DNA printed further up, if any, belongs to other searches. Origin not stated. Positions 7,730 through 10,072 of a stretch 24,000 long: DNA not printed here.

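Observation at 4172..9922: Six-gene cluster of membrane and secreted proteins that resembles an envelope or virion-surface module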

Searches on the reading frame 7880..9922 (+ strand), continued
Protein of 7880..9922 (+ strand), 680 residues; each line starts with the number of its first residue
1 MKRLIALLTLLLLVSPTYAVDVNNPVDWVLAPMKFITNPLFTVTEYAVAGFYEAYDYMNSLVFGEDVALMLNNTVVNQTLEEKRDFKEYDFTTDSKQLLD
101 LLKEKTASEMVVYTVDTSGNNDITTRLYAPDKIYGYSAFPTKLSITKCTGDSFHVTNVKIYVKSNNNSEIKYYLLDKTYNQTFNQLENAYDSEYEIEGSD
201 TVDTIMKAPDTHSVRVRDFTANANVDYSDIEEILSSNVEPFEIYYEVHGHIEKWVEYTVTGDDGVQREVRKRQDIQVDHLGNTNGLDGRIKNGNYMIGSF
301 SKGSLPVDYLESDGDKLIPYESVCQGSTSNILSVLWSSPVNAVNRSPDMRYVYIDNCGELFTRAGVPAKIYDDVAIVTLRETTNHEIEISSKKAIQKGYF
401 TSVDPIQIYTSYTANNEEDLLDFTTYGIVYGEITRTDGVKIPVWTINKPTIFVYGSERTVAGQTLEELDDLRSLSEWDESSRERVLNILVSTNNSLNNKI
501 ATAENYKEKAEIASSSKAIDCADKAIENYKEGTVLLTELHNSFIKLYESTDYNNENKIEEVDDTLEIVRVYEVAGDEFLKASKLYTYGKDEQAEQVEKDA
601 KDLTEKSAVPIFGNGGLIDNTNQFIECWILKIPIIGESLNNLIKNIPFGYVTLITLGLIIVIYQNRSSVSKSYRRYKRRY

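Call 87: list_cluster_members(proteins=[P0016, P0017, P0018, P0019, P0020, P0023, P0027, P0034, P0035, P0037])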
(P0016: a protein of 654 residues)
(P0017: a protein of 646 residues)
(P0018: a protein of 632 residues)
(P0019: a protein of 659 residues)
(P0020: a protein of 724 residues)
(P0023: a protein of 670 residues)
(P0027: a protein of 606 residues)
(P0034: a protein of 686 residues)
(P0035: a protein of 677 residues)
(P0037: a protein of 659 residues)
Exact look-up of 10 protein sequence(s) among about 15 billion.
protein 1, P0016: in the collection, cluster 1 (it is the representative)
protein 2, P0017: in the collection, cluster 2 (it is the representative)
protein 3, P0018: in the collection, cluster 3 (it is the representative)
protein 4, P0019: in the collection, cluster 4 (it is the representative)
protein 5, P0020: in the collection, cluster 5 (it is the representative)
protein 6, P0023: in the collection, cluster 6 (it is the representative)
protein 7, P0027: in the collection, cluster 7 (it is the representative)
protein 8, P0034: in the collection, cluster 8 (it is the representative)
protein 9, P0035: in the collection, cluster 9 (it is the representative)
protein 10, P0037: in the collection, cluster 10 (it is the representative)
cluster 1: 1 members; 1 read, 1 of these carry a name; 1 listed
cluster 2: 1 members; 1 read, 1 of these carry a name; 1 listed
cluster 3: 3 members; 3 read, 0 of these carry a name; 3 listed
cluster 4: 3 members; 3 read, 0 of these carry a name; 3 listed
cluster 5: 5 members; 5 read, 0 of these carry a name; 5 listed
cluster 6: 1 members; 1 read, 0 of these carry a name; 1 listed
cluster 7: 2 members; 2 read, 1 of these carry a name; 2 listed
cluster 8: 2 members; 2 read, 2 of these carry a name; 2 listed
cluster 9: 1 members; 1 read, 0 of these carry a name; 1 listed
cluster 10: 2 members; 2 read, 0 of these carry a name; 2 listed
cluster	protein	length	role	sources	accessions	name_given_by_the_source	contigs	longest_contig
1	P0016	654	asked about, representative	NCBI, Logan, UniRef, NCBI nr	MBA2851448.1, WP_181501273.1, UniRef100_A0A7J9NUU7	hypothetical protein HNP86_001601 [Methanococcus maripaludis] | Uncharacterized protein n=1 Tax=Methanococcus maripaludis TaxID=39152 ... | hypothetical protein [Methanococcus maripaludis]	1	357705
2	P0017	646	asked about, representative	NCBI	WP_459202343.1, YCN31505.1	hypothetical protein [Methanococcus sp. CF]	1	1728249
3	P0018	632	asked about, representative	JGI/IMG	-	-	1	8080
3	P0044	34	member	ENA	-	-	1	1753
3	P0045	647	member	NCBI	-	-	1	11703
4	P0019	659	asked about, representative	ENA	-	-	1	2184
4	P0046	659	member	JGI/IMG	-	-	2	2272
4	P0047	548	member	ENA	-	-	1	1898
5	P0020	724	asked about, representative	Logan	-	-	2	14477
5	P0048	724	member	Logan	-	-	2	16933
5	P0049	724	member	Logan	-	-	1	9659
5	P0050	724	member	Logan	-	-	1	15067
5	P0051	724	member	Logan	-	-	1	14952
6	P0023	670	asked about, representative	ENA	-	-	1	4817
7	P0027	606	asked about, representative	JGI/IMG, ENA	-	hypothetical protein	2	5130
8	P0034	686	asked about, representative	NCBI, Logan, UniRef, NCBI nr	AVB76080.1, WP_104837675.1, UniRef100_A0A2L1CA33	hypothetical protein [Methanococcus maripaludis] | Uncharacterized protein n=1 Tax=Methanococcus maripaludis TaxID=39152 ...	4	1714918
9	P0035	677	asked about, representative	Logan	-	-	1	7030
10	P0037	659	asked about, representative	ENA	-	-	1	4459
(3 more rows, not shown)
